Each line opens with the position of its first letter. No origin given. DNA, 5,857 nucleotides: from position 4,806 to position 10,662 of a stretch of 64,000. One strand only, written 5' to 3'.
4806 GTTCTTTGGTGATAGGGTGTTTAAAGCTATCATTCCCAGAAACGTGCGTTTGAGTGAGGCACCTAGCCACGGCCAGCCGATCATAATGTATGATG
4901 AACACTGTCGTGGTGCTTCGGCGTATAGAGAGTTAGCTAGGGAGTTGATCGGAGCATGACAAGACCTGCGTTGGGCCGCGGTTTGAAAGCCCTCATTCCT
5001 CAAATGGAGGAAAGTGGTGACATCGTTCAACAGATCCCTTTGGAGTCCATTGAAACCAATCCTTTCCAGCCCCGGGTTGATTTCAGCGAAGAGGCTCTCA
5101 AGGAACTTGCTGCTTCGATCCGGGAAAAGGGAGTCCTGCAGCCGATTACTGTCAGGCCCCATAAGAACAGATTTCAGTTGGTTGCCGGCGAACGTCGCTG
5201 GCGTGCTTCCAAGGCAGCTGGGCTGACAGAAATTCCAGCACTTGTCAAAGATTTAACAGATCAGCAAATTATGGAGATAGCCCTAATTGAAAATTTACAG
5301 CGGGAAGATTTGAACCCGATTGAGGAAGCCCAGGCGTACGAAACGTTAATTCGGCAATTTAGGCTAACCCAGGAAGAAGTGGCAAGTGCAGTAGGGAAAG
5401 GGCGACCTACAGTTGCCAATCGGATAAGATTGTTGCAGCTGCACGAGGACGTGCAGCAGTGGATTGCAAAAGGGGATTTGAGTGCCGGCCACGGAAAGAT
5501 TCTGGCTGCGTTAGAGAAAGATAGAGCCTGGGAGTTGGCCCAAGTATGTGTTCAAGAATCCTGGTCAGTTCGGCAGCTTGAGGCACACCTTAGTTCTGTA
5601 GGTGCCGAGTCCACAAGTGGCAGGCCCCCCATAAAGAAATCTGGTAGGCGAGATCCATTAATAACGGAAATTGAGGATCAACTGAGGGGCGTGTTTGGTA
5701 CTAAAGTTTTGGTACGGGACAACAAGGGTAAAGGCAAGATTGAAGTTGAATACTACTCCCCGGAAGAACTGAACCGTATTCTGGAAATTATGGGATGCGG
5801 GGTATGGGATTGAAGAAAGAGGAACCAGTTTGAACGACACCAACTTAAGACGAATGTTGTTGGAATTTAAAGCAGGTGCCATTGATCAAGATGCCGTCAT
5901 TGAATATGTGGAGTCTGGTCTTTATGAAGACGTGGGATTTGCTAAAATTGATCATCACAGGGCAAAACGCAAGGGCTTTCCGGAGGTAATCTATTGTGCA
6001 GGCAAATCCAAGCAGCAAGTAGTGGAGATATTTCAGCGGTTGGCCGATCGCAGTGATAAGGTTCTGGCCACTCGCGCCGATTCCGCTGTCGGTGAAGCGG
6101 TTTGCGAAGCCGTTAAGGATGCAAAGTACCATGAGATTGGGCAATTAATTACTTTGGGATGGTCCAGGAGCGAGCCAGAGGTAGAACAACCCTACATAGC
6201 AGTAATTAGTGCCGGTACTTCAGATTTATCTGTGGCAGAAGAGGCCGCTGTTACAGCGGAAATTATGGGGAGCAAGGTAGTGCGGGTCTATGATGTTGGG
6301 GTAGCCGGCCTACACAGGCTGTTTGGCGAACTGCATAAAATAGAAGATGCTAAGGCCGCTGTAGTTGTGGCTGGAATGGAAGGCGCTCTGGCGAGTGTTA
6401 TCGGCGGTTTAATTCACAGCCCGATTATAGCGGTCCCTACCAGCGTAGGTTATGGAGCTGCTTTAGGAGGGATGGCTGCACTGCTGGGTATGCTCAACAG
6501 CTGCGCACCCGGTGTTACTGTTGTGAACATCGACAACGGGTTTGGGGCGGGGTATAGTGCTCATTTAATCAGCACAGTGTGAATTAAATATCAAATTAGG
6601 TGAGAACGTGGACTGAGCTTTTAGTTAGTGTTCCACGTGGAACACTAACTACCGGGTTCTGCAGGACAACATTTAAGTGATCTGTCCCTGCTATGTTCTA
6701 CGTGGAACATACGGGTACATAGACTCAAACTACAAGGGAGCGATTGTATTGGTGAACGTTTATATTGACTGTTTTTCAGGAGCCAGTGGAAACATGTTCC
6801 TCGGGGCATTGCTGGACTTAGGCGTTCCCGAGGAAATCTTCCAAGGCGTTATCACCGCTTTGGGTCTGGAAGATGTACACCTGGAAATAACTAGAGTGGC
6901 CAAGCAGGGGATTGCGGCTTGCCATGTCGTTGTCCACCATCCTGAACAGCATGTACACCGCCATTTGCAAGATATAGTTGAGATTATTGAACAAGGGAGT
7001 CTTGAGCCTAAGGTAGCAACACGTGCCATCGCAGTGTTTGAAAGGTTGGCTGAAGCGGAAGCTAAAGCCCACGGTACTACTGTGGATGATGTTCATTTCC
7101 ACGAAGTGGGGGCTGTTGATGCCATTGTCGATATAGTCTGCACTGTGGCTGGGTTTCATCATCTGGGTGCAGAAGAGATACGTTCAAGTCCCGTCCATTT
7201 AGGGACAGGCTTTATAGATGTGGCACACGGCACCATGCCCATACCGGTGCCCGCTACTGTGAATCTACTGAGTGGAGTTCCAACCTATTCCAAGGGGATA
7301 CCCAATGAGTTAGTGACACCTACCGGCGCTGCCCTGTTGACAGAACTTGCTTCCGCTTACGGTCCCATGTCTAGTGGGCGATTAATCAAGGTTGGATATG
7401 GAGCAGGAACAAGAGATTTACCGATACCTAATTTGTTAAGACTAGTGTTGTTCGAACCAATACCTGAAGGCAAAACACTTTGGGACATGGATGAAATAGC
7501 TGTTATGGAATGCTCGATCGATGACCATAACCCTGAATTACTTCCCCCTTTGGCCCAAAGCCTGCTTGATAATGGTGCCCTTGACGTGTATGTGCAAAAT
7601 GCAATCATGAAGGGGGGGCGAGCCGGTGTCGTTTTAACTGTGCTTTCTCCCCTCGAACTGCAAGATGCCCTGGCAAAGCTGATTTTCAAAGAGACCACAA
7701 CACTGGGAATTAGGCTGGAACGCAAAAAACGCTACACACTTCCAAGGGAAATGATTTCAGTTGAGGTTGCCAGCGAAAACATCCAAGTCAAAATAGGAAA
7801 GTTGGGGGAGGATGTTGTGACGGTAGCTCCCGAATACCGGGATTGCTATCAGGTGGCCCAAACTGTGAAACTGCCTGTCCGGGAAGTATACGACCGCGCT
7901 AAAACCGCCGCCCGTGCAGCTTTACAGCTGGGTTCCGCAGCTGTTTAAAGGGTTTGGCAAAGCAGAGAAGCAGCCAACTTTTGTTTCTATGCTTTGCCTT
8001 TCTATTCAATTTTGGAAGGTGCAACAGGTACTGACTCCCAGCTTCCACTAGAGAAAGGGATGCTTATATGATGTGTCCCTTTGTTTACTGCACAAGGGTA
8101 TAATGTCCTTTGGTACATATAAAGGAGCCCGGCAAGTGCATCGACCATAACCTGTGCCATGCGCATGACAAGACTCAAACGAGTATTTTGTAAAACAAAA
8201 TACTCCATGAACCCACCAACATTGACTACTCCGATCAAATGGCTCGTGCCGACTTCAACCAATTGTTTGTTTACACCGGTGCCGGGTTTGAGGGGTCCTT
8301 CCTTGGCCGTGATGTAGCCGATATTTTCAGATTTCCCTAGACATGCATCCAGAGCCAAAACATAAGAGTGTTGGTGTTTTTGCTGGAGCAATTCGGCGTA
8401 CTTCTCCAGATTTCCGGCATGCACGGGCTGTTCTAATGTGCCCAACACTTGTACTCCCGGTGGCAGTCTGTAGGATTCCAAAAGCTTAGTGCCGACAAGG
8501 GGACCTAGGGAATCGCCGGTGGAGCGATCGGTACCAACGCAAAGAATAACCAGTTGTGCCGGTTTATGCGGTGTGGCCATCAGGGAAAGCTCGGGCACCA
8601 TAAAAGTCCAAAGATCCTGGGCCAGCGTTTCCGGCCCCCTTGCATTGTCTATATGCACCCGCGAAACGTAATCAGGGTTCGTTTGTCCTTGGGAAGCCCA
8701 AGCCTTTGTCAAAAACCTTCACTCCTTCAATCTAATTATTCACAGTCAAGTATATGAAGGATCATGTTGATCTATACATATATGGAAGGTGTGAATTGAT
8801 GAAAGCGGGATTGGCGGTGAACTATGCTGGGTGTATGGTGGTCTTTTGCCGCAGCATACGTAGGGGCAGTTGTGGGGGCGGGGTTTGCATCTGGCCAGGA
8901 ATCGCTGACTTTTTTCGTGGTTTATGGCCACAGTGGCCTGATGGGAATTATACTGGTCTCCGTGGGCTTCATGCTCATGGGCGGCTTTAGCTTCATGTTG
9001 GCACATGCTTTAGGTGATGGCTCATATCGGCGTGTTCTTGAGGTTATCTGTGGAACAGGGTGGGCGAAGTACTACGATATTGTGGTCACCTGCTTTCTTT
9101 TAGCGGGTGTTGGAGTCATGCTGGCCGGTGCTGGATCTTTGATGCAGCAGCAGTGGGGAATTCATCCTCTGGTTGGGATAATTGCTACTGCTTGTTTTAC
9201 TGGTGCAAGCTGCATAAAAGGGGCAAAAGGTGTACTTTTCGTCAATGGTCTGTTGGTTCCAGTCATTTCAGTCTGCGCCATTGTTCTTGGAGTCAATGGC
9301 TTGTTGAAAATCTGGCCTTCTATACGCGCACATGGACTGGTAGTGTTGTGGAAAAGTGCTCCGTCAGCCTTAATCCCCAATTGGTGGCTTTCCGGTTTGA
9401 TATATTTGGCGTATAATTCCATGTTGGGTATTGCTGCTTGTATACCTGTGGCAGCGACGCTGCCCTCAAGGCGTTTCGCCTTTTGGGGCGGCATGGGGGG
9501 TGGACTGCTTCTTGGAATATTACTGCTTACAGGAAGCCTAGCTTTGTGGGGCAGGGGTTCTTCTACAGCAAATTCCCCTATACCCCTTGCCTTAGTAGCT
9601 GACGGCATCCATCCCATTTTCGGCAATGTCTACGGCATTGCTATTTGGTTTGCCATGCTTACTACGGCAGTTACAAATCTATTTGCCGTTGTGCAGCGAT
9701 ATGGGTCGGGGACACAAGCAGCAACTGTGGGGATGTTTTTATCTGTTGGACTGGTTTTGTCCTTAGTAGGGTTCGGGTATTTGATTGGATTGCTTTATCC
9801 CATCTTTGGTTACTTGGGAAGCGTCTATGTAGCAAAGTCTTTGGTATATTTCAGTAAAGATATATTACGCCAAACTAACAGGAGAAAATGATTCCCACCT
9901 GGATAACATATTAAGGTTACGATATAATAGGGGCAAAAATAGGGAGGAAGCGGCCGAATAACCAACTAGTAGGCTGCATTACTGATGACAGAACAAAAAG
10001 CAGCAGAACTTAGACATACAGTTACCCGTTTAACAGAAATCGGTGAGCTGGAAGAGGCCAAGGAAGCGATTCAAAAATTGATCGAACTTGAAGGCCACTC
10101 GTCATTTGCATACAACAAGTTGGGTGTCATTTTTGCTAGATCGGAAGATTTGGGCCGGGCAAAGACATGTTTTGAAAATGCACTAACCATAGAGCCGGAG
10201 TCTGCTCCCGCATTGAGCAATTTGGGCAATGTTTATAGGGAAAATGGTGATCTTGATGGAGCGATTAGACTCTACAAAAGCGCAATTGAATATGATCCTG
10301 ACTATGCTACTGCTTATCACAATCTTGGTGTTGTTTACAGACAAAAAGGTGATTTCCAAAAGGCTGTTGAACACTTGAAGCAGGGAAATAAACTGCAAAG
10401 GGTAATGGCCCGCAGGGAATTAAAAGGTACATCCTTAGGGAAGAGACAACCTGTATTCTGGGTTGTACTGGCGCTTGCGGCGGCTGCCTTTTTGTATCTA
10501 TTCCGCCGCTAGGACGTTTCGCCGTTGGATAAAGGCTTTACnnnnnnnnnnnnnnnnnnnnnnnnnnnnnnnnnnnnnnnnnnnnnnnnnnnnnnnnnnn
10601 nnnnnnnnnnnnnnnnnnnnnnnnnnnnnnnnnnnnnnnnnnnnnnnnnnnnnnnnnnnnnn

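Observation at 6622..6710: Two parS centromere sites, one a perfect 30-bp palindrome, between larB and larC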

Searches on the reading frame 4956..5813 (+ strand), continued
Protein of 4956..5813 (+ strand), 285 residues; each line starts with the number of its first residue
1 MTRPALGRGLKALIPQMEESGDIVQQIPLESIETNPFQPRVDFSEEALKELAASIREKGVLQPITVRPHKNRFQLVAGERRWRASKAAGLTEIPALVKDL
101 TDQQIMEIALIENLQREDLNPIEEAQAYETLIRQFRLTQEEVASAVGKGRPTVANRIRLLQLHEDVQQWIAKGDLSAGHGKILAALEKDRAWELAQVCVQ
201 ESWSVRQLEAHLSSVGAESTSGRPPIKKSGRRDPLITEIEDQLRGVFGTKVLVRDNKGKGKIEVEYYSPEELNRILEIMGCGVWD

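Call 42: find_encoding_contigs(protein=P0018, flank=10000, max_places=1)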
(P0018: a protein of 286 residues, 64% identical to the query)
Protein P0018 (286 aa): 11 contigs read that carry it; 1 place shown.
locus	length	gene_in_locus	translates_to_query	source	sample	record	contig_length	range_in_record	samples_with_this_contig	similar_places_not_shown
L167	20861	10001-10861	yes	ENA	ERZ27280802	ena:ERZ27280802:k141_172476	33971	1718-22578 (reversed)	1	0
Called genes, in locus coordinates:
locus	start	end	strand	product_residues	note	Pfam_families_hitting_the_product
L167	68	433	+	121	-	PF00825:Ribonuclease_P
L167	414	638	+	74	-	PF01809:YidD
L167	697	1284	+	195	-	PF02096:60KD_IMP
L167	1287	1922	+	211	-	PF14804:Jag_N, PF13083:KH_KhpA-B, PF01424:R3H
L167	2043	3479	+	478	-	PF10396:TrmE_N, PF12631:MnmE_helical, PF00009:GTP_EFTU (faint), PF01926:MMR_HSR1, PF02421:FeoB_N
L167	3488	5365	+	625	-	PF00890:FAD_binding_2 (faint), PF01134:GIDA, PF01266:DAO (faint), PF07992:Pyr_redox_2 (faint), PF12831:FAD_oxidored, PF21680:GIDA_C_1st, PF13932:SAM_GIDA_C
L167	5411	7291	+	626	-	PF01134:GIDA, PF07992:Pyr_redox_2 (weak), PF21680:GIDA_C_1st, PF13932:SAM_GIDA_C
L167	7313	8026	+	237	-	PF02527:GidB, PF05175:MTS (weak), PF13847:Methyltransf_31 (weak)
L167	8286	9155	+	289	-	PF02195:ParB_N, PF17762:HTH_ParB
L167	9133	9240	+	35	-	-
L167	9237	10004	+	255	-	PF00142:Fer4_NifH, PF01656:CbiA, PF02374:ArsA_ATPase (weak), PF06564:CBP_BcsQ, PF09140:MipZ (faint), PF10609:ParA, PF13614:AAA_31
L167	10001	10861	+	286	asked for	PF02195:ParB_N, PF17762:HTH_ParB, PF23552:ParB_C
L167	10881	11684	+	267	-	PF00731:AIRC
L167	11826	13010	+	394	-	PF01969:Ni_insertion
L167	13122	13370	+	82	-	PF03698:UPF0180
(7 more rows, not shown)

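Call 43: find_encoding_contigs(protein=P0007, flank=10000, max_places=1)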
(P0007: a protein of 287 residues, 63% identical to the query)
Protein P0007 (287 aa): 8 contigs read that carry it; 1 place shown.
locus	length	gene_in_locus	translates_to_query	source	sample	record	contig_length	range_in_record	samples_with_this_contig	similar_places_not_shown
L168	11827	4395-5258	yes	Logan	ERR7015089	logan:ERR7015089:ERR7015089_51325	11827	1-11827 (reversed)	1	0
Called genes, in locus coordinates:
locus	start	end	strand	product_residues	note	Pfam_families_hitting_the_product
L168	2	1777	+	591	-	?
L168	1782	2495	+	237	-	PF02527:GidB, PF05175:MTS (weak)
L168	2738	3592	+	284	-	PF02195:ParB_N, PF17762:HTH_ParB, PF01381:HTH_3 (weak)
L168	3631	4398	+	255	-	PF00142:Fer4_NifH, PF01656:CbiA, PF02374:ArsA_ATPase (weak), PF06564:CBP_BcsQ, PF09140:MipZ, PF10609:ParA, PF13614:AAA_31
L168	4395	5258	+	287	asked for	PF02195:ParB_N, PF17762:HTH_ParB, PF23552:ParB_C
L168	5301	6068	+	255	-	PF00731:AIRC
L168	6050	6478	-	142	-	-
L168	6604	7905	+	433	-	PF01969:Ni_insertion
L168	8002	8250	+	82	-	PF03698:UPF0180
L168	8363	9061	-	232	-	PF06866:DUF1256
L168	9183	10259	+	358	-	-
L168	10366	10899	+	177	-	PF13424:TPR_12, PF07719:TPR_2 (weak), PF14559:TPR_19, PF00515:TPR_1, PF07719:TPR_2, PF13181:TPR_8, PF13424:TPR_12, PF13414:TPR_11, +18 more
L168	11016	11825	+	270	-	?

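Call 44: find_encoding_contigs(protein=P0030, flank=10000, max_places=1)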
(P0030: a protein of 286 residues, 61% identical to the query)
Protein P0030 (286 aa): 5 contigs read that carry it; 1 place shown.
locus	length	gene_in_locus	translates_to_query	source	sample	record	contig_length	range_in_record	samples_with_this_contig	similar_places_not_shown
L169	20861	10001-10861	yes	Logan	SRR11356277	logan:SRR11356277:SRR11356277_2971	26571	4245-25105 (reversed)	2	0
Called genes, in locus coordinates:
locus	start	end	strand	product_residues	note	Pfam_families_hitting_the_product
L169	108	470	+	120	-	PF00825:Ribonuclease_P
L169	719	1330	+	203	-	PF02096:60KD_IMP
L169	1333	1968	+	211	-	PF14804:Jag_N, PF13083:KH_KhpA-B, PF01424:R3H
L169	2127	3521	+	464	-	PF10396:TrmE_N, PF12631:MnmE_helical, PF01926:MMR_HSR1, PF02421:FeoB_N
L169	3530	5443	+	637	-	PF01134:GIDA, PF01266:DAO (faint), PF07992:Pyr_redox_2, PF12831:FAD_oxidored, PF21680:GIDA_C_1st, PF13932:SAM_GIDA_C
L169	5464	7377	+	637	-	PF01134:GIDA, PF12831:FAD_oxidored (faint), PF21680:GIDA_C_1st, PF13932:SAM_GIDA_C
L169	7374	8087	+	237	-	PF02527:GidB, PF05175:MTS (weak), PF13847:Methyltransf_31 (weak)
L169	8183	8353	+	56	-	-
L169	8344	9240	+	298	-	PF02195:ParB_N, PF17762:HTH_ParB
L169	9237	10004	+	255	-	PF00142:Fer4_NifH (weak), PF01656:CbiA, PF02374:ArsA_ATPase (weak), PF06564:CBP_BcsQ, PF09140:MipZ (faint), PF10609:ParA, PF13614:AAA_31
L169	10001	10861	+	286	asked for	PF02195:ParB_N, PF17762:HTH_ParB, PF23552:ParB_C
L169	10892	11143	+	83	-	-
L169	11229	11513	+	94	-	PF03698:UPF0180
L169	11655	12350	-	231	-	PF06866:DUF1256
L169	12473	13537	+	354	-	-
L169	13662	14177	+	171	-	PF13424:TPR_12, PF13432:TPR_16, PF14559:TPR_19, PF00515:TPR_1, PF07719:TPR_2, PF13181:TPR_8, PF13424:TPR_12, PF13414:TPR_11, +20 more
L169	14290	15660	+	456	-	PF12229:PG_binding_4, PF04294:VanW, PF07501:G5 (weak)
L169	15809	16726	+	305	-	PF01063:Aminotran_4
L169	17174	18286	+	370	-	PF01571:GCV_T, PF08669:GCV_T_C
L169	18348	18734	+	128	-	PF01597:GCV_H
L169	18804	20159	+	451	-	PF02347:GDC-P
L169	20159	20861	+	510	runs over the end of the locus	PF02347:GDC-P, PF00266:Aminotran_5 (weak), PF21478:GcvP2_C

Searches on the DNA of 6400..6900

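Call 8: search_rna_families(source=window, start=6400, end=6900, threshold=evalue, max_evalue=1)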
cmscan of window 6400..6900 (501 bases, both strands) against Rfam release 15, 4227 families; matches with E-value up to 1: 0.
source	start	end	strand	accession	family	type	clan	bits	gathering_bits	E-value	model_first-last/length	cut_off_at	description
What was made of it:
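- There is no Rfam match (call 8).
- Tried and rejected: The Rfam search of 6400-6900 at E≤1 found nothing (call 8).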

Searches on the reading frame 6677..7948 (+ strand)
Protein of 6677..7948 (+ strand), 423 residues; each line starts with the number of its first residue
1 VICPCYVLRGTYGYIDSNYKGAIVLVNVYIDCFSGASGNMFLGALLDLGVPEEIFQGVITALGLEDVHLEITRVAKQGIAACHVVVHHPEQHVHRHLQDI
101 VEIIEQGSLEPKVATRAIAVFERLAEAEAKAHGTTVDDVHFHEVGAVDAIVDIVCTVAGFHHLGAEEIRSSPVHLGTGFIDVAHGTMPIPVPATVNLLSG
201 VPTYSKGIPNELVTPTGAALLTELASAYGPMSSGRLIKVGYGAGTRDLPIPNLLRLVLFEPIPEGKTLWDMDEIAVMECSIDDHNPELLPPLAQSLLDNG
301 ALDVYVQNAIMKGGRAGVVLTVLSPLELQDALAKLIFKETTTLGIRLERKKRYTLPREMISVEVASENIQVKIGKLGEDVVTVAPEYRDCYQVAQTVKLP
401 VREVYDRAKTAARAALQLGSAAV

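Call 4: search_protein_families(library=ncbifam, proteins=[window:6677-7948:+], max_evalue=0.00001)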
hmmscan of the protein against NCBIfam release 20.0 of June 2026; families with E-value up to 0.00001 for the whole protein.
window:6677-7948:+ (423 aa): 2 families
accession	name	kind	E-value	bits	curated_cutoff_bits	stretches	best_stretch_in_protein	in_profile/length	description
TIGR00299.2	nickel_LarC1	equivalog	6.6e-64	214.6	90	1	95-258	1-165/165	nickel pincer cofactor biosynthesis protein LarC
NF052512.1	nickel_LarC2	equivalog_domain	8.3e-37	125.9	50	1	274-390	1-117/118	nickel pincer cofactor biosynthesis protein LarC2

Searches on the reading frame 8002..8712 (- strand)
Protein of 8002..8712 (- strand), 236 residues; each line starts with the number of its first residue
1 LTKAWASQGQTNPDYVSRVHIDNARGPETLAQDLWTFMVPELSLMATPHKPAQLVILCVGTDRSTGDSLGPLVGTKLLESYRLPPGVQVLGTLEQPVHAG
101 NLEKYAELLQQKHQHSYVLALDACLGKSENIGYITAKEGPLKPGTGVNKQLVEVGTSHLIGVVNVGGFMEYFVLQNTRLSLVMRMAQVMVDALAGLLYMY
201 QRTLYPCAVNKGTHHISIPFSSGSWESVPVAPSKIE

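Call 4: search_protein_families(library=ncbifam, proteins=[window:8002-8712:-], max_evalue=0.00001)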
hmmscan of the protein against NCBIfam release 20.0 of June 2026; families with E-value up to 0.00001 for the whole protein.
window:8002-8712:- (236 aa): 1 family
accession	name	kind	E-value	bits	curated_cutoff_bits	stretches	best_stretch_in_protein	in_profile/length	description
TIGR02841.1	spore_YyaC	equivalog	8.4e-56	187.9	84.9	1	53-191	2-138/140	spore protease YyaC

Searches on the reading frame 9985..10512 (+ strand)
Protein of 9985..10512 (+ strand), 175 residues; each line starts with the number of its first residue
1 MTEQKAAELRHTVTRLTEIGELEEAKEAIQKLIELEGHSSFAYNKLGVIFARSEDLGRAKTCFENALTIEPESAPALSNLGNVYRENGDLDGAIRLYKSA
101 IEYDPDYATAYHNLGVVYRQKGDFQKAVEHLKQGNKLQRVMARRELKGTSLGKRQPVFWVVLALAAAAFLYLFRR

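Call 4: search_protein_families(library=ncbifam, proteins=[window:9985-10512:+], max_evalue=0.00001)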
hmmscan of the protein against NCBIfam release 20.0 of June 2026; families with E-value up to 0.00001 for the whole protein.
window:9985-10512:+ (175 aa): 19 families
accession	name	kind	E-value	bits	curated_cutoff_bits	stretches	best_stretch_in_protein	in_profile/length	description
TIGR02521.1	type_IV_pilW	equivalog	6e-17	62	154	1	18-142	43-169/234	type IV pilus biogenesis/stability protein PilW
NF040959.1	MamA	equivalog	7.4e-17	61.5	200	1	16-138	81-203/204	magnetosome protein MamA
TIGR02917.1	PEP_TPR_lipo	equivalog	1.8e-16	59.2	312.2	1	20-134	445-559/899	XrtA/PEP-CTERM system TPR-repeat protein PrsT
NF033762.1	social_mot_Tgl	equivalog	4.5e-15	55.7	225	1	3-133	27-161/252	social motility TPR repeat lipoprotein Tgl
NF033758.1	gliding_GltE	equivalog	6.7e-12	45.1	225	1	43-131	90-177/411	adventurous gliding motility TPR repeat lipoprotein GltE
TIGR00990.1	3a0801s09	subfamily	1.7e-11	43.5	757.25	1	3-130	328-455/615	mitochondrial import receptor subunit TOM70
NF002725.1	PRK02603.1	equivalog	5.7e-11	42.7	143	1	37-135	32-133/173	photosystem I assembly protein Ycf3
NF033920.0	C39_PA2778_fam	equivalog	4.6e-10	39.3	150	1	71-138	187-254/255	PA2778 family cysteine peptidase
NF047507.1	TPR_BatC_Lepto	exception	1.9e-09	37.3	175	0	76-136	98-158/214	TPR repeat-containing protein BatC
NF008391.2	PRK11189.1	equivalog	3.5e-09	36.6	250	1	59-133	84-158/297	lipoprotein NlpI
NF053779.1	BT3442_fam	equivalog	8.2e-08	31.4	940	1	37-133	220-316/563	BT3442 family protein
NF047371.1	FlcA_CTERM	equivalog_domain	2.3e-07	29.7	300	1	3-132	364-497/646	periplasmic flagellar collar protein FlcA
TIGR02552.1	LcrH_SycD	equivalog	3.3e-07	30.1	104.8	0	55-135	33-113/136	SycD/LcrH family type III secretion system chaperone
NF052415.1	T3SS_chap_SctY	equivalog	1.3e-06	28.9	70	0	71-134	3-66/106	type III secretion apparatus assembly chaperone SctY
NF041717.1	HaaA_phane_TPR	equivalog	1.4e-06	26.8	1125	1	28-142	700-826/882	cyclophane-containing RiPP biosynthesis TPR protein HaaT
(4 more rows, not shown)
